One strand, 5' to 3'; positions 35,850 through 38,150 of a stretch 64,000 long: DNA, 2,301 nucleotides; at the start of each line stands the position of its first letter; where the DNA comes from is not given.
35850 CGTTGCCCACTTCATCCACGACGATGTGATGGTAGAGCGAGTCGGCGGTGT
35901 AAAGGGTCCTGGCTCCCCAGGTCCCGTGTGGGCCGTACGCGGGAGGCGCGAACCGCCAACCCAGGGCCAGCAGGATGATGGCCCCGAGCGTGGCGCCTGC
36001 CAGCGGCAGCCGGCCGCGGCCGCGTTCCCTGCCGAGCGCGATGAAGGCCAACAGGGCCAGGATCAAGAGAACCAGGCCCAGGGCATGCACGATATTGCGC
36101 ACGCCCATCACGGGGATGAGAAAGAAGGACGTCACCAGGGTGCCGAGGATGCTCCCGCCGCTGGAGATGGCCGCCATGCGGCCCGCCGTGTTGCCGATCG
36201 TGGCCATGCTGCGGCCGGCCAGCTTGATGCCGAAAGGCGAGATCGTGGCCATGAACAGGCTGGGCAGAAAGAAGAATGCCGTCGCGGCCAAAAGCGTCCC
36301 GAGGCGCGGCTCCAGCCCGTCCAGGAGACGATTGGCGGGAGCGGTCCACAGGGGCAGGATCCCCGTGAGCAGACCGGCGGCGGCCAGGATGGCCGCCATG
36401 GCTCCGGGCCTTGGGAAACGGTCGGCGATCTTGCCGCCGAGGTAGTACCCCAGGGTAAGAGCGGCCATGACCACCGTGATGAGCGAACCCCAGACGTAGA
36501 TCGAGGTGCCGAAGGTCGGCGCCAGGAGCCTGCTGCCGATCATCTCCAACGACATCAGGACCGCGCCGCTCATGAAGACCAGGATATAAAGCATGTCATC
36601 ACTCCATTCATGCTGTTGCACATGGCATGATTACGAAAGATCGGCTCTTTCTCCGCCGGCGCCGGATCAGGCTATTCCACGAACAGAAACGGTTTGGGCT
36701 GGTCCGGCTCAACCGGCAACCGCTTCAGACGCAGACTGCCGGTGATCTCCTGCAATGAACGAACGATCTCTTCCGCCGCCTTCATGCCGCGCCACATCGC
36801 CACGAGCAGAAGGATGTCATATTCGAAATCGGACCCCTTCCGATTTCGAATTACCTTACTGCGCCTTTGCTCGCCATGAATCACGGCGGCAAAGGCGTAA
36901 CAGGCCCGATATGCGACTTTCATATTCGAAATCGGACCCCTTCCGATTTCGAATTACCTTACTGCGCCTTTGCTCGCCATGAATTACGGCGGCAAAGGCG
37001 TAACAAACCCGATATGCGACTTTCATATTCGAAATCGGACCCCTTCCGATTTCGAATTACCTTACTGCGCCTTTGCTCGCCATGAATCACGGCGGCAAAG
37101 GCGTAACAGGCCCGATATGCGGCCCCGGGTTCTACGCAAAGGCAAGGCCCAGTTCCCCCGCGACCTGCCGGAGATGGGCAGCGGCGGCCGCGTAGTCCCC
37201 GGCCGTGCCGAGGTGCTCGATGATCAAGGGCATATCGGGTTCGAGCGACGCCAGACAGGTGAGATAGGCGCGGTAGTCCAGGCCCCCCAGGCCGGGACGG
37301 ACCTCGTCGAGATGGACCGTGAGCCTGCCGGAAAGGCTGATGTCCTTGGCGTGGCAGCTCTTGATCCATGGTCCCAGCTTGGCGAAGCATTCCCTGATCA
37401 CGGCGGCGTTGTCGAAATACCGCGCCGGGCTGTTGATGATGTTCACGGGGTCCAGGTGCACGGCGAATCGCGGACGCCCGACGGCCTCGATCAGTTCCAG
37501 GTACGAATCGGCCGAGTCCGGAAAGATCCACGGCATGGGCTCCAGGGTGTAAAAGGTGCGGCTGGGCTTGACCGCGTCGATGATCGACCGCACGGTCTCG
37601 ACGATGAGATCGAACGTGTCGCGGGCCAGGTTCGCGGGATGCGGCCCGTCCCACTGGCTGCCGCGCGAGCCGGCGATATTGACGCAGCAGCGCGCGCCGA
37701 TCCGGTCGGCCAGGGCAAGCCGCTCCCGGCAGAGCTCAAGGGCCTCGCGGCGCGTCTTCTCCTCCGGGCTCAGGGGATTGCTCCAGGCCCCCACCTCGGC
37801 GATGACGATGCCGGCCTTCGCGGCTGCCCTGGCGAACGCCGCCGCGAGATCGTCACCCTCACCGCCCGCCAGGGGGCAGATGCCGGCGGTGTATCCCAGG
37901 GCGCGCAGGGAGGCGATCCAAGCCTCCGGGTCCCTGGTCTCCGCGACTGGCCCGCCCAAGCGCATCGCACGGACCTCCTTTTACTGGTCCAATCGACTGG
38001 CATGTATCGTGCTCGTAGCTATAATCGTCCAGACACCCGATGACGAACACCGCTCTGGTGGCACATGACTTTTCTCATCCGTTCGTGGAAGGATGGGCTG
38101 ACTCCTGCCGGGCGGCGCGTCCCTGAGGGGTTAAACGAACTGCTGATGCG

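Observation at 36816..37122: A near-perfect three-copy ~104-bp tandem repeat carries two strong hairpins per unit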

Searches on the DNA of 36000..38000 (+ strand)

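Call 5: search_rna_families(source=window, start=36000, end=38000, threshold=evalue, max_evalue=10)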
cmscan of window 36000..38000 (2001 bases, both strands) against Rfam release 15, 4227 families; matches with E-value up to 10: 3.
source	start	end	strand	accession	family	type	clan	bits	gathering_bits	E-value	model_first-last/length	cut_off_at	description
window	36375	36420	+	RF03006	M23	Gene; sRNA;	-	21.9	41.2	0.33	1-53/53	no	M23 RNA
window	36503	36577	+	RF01151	snoU82P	Gene; snRNA; snoRNA; CD-box;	-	17.1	42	0.2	1-55/55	no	Small nucleolar RNA U82P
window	36994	37023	-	RF01803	GABA3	Cis-reg;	-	16.6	57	3.7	1-54/54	no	Editing element of GABA-3 exon 9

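Call 31: search_dna_similar(query=window:36817-37022:+, collection=plasmids, mode=distant, max_evalue=0.01)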
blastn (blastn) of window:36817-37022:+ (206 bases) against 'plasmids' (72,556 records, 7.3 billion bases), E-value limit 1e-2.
No match.

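Call 32: search_dna_similar(query=window:36817-37022:+, collection=phages, mode=distant, max_evalue=0.01)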
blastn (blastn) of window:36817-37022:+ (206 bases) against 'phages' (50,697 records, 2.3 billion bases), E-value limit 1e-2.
No match.

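Call 57: search_rna_families(source=window, start=36790, end=37140, threshold=evalue, max_evalue=10)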
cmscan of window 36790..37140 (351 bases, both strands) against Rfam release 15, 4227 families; matches with E-value up to 10: 2.
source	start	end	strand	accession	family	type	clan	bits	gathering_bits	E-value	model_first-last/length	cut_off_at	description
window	36994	37023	-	RF01803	GABA3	Cis-reg;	-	16.6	57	0.65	1-54/54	no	Editing element of GABA-3 exon 9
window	37052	37127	+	RF02236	asX2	Gene; sRNA;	-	13.9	70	3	1-87/87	no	Xanthomonas sRNA asX2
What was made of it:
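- There is no Rfam match, including to the RsaE-type families, at E<=10 (calls 5, 57).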

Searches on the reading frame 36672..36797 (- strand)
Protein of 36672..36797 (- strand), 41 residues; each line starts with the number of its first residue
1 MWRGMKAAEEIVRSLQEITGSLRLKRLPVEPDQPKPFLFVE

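Call 44: search_protein_representatives(protein=window:36672-36797:-)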
Query: 41 residues. Proteins with E-value up to 0.001 (for the whole library): 1; up to 1e-10: 1; up to 1e-30: 0. The best 1 are listed.
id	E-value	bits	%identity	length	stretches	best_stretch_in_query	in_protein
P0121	1.2e-18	80.3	100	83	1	1-41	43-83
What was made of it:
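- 36672..36797 (-): A 41-codon orphan ORF in the 195-nt unique spacer between the array and the next gene. It may be a small gene or a relic; the evidence is weak. It has no homologue among 1.84 billion representatives other than itself (call 44).
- Tried and rejected: It has no relatives in 1.84 billion representatives (call 44).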

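Call 50: list_cluster_members(proteins=[P0121, P0001, P0122])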
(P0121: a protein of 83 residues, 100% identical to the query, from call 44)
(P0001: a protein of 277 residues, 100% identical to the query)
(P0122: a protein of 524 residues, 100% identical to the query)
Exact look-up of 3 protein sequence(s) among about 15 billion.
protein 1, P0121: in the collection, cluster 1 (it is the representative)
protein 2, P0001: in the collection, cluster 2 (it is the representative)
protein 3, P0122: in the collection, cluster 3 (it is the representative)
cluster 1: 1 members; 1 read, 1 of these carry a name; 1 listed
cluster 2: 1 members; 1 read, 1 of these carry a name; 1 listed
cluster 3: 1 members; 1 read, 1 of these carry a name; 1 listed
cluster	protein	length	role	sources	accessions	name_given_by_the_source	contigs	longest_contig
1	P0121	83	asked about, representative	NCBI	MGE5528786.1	MAG: hypothetical protein ACM3X6_06560 [Patescibacteria group bacterium]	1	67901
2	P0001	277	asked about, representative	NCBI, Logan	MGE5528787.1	MAG: sugar phosphate isomerase/epimerase family protein [Patescibacteria group bacterium]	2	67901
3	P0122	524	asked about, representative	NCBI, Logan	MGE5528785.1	MAG: spermidine synthase [Patescibacteria group bacterium]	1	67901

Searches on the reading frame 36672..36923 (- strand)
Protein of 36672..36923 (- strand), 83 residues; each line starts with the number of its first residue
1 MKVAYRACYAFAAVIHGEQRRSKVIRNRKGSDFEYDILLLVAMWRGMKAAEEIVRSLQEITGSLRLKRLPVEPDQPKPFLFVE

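Call 8: search_protein_families(library=pfam, proteins=[window:36672-36923:-], max_evalue=0.01)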
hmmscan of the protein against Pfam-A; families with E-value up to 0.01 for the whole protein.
window:36672-36923:- (83 aa): 0 families

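Call 34: find_encoding_contigs(protein=window:36672-36923:-, flank=3000, max_places=10)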
Protein window:36672-36923:- (83 aa): no gene with exactly this product is on record in the collection.
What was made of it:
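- Only one assembly (the NCBI MAG contig of 67,901 nt) spans the array (calls 34, 50).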
